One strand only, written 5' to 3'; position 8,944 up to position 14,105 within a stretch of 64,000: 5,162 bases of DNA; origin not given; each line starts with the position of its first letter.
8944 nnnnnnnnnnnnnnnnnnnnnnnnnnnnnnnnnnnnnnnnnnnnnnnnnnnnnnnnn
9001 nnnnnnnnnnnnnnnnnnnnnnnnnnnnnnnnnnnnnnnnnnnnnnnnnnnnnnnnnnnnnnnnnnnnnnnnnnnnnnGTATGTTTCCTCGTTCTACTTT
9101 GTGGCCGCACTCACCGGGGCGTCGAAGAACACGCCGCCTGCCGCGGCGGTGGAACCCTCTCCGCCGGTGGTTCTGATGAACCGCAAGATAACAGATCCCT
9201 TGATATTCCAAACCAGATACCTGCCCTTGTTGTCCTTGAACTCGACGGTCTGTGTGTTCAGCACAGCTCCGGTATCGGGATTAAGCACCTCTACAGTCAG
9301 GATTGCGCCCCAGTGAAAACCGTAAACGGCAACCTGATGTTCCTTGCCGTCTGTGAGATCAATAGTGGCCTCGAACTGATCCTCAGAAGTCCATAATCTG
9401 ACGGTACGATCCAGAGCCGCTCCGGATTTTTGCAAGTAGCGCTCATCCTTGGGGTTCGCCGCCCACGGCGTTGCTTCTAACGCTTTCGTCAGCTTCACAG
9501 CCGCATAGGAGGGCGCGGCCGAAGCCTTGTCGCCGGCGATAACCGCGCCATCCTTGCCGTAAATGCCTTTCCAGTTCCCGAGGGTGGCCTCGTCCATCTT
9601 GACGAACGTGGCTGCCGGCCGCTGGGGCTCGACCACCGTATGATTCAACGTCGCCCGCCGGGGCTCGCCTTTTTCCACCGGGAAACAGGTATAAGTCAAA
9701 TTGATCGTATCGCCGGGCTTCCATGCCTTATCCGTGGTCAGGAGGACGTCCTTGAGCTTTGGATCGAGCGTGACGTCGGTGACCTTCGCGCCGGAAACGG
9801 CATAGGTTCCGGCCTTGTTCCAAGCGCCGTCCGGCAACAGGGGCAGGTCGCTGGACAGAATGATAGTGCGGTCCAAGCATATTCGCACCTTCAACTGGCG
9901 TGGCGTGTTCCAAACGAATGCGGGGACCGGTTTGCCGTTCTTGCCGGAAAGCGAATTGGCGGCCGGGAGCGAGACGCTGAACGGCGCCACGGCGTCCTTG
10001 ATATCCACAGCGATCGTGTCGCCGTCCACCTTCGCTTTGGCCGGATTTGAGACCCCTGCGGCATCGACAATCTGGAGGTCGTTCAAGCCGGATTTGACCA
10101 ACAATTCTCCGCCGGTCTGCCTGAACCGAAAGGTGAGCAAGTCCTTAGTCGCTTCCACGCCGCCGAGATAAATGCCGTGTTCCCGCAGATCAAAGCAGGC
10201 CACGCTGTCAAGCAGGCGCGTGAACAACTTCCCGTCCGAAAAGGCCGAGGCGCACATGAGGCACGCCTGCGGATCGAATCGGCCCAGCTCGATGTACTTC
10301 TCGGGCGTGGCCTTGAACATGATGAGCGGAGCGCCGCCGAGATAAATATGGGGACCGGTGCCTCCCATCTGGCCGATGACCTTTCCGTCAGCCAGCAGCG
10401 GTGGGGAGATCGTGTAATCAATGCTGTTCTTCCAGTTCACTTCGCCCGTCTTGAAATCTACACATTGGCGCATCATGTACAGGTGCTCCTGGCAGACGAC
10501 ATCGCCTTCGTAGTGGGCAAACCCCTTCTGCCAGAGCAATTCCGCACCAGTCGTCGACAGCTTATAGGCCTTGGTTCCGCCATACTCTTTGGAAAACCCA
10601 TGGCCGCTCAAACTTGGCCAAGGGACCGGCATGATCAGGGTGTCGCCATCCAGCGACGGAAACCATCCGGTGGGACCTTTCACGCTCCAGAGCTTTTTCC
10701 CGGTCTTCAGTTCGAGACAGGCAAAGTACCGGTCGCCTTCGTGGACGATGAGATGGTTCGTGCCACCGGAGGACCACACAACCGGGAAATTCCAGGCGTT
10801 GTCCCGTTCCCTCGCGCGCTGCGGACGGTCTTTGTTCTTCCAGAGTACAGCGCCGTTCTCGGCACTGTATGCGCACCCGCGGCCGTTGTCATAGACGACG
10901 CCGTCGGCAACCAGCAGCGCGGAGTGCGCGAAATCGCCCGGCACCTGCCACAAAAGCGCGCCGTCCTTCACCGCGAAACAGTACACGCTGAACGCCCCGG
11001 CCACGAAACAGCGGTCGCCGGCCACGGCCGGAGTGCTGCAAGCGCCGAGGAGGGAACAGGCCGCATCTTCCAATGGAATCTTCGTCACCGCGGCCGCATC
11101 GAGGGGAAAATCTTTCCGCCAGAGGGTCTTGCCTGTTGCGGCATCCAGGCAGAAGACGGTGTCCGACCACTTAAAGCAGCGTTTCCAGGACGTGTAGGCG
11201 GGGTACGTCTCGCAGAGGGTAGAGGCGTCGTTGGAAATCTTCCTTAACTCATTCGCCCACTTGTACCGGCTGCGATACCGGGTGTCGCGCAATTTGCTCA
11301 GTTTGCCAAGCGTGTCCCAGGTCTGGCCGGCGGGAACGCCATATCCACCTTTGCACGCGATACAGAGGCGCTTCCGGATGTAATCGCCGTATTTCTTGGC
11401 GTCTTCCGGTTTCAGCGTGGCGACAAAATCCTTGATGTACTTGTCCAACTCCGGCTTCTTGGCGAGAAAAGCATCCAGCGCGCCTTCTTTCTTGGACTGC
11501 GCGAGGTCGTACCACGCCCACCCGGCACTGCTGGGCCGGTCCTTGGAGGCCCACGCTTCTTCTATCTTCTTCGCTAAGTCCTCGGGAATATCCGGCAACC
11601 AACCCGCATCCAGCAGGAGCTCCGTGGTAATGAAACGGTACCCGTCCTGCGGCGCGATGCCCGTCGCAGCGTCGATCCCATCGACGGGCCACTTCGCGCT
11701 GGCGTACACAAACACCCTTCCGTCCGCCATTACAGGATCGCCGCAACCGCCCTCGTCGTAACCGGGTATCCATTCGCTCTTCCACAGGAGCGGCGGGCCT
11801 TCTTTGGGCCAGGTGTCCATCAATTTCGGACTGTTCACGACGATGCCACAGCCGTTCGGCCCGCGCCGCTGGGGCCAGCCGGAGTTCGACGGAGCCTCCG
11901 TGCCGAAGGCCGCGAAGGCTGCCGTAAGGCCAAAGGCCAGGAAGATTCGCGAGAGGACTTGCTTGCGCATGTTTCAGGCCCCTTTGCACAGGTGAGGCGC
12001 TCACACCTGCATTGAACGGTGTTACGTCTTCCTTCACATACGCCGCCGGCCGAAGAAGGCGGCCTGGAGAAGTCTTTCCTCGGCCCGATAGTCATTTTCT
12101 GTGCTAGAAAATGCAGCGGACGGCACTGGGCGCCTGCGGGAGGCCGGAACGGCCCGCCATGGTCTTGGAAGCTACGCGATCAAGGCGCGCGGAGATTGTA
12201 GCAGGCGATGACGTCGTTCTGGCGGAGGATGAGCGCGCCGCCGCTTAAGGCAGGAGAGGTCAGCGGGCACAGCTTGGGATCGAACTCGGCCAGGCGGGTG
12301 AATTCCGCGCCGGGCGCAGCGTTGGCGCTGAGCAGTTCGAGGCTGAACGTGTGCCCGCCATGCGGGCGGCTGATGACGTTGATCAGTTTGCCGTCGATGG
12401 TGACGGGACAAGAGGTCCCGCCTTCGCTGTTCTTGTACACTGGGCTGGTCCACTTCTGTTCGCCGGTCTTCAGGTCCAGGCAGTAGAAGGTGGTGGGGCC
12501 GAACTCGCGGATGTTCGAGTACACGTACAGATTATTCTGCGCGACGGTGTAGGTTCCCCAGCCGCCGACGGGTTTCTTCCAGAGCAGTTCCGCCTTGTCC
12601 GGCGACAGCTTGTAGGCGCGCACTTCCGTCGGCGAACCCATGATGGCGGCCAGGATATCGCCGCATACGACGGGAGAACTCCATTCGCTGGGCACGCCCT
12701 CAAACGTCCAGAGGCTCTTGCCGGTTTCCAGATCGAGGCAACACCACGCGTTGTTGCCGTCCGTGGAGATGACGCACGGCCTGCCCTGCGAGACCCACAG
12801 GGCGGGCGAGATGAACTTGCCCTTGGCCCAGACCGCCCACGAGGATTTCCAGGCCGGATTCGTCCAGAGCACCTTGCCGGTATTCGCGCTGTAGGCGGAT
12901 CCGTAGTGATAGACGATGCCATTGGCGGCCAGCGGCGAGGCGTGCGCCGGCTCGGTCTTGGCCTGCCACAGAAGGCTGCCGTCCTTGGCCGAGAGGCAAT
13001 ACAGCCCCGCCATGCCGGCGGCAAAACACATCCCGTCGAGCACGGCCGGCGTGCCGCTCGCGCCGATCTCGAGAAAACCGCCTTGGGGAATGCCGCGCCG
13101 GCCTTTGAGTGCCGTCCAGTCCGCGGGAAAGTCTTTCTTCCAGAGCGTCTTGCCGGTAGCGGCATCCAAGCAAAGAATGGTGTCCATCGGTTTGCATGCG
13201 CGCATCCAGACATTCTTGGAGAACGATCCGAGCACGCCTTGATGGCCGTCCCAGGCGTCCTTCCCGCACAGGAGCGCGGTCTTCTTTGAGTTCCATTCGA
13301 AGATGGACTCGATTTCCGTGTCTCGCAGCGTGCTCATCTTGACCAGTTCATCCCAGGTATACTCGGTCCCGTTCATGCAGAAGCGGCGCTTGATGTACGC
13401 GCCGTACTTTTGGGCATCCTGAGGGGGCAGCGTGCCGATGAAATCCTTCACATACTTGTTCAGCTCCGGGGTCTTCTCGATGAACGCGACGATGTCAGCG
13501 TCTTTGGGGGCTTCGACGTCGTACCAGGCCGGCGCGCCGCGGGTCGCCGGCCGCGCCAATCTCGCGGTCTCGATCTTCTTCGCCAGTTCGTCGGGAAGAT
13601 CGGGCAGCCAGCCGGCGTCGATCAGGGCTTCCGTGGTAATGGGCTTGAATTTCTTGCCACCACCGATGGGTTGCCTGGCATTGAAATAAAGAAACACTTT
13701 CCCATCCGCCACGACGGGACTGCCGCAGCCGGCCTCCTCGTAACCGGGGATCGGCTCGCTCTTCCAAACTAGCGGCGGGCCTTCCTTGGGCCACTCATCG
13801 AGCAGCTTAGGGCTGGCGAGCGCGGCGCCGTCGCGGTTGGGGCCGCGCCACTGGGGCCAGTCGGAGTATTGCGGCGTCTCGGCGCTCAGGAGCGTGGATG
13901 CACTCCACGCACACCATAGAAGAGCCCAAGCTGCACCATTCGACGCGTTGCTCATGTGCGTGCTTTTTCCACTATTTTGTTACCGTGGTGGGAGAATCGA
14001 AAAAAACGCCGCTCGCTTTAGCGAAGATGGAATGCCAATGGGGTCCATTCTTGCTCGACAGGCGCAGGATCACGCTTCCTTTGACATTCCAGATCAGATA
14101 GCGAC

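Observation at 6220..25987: Tandem array of eight secreted PQQ-like beta-propeller paralogs occupying ~20 kb (31% of the window), alternating long and short architectures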

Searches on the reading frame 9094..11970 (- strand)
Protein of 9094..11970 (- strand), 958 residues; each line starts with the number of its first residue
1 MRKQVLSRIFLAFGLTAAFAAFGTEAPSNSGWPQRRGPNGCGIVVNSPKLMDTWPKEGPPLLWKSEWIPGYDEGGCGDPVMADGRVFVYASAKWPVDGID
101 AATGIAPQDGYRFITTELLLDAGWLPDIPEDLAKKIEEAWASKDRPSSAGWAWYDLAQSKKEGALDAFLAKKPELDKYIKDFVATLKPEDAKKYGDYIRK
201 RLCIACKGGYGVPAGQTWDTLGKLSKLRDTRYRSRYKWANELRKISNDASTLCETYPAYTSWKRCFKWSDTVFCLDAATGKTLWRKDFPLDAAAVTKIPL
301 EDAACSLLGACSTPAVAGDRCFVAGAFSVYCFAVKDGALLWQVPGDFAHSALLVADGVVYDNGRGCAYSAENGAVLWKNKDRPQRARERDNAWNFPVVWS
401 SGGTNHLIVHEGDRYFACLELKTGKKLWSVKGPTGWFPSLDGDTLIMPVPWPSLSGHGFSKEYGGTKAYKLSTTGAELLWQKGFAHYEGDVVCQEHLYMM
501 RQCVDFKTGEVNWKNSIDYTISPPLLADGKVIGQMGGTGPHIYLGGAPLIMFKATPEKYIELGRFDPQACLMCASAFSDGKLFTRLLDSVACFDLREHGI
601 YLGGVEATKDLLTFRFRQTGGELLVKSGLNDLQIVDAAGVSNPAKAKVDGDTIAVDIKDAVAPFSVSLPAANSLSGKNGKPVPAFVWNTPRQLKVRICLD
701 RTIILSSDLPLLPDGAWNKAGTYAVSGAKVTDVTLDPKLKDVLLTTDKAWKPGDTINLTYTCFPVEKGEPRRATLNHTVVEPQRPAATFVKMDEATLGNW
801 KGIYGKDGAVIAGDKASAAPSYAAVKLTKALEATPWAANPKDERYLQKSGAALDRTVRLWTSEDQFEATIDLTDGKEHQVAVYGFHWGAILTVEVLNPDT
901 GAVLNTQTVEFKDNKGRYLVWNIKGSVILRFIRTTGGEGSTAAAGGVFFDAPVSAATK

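Call 4: search_protein_families(library=pfam, proteins=[window:9094-11970:-], max_evalue=0.01)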
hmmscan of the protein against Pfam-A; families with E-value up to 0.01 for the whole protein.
window:9094-11970:- (958 aa): 2 families
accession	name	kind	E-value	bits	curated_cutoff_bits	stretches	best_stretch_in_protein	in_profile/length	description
PF13360.13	PQQ_2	-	1.3e-20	74.5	27.6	1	271-515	4-233/233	Outer membrane protein assembly factor BamB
PF13570.13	Beta-prop_ACSF4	-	0.0015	18.4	133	0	271-437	72-217/329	Beta-alanine-activating enzyme, beta-propeller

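Call 5: search_protein_families(library=ncbifam, proteins=[window:9094-11970:-], max_evalue=0.01)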
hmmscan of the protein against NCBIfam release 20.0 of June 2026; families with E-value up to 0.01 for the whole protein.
window:9094-11970:- (958 aa): 2 families
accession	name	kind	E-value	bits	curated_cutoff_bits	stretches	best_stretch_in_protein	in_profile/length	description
TIGR03300.1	assembly_YfgL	equivalog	1.7e-05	23.7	285.2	0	313-431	60-172/377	outer membrane protein assembly factor BamB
NF008351.0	PRK11138.1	equivalog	0.00019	20.1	423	1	271-379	80-186/394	outer membrane protein assembly factor BamB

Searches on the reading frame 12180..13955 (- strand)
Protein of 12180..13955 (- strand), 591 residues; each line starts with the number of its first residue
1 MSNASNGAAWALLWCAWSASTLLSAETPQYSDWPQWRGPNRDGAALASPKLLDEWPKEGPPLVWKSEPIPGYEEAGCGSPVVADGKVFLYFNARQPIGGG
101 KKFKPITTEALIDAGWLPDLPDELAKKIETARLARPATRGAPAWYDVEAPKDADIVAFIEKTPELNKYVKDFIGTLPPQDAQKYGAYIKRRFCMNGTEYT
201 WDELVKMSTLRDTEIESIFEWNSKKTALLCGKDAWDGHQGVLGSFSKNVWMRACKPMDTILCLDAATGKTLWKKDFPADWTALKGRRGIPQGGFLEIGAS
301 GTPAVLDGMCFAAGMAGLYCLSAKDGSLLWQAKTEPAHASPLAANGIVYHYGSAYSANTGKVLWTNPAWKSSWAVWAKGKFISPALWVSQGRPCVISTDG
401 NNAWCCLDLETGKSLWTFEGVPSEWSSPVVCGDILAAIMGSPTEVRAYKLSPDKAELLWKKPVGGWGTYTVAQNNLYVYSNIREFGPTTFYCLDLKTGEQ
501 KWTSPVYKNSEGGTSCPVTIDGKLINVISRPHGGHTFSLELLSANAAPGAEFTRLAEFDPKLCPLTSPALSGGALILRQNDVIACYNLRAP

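Call 4: search_protein_families(library=pfam, proteins=[window:12180-13955:-], max_evalue=0.01)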
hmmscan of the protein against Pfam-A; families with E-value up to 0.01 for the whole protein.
window:12180-13955:- (591 aa): 3 families
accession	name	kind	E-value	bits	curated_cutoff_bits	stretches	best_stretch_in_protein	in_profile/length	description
PF13360.13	PQQ_2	-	1.9e-23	83.8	27.6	2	258-503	3-232/233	Outer membrane protein assembly factor BamB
PF13570.13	Beta-prop_ACSF4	-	1.1e-08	35.3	133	2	260-434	31-314/329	Beta-alanine-activating enzyme, beta-propeller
PF01011.28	PQQ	-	0.0016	17.7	26.7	0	251-280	60-89/595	Glucose/ethanol/alcohol dehydrogenase, beta-propeller domain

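Call 5: search_protein_families(library=ncbifam, proteins=[window:12180-13955:-], max_evalue=0.01)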
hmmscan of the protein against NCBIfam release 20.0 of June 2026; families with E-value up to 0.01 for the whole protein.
window:12180-13955:- (591 aa): 5 families
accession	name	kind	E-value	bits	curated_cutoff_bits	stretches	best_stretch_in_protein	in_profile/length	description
TIGR03300.1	assembly_YfgL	equivalog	5e-09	35.3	285.2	1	260-504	77-305/377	outer membrane protein assembly factor BamB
NF041516.1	PA2928_fam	subfamily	9.6e-08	31.8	70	1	443-502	67-125/376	PA2928 family protein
NF008351.0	PRK11138.1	equivalog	6.7e-07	28.1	423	1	260-523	81-337/394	outer membrane protein assembly factor BamB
TIGR03075.1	PQQ_enz_alc_DH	subfamily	2.8e-05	22.9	480.05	0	298-340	60-103/530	PQQ-dependent dehydrogenase, methanol/ethanol family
TIGR04528.1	acido_non_PQQ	subfamily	3.3e-05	22.9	650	0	300-424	51-185/493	acido-empty-quinoprotein group A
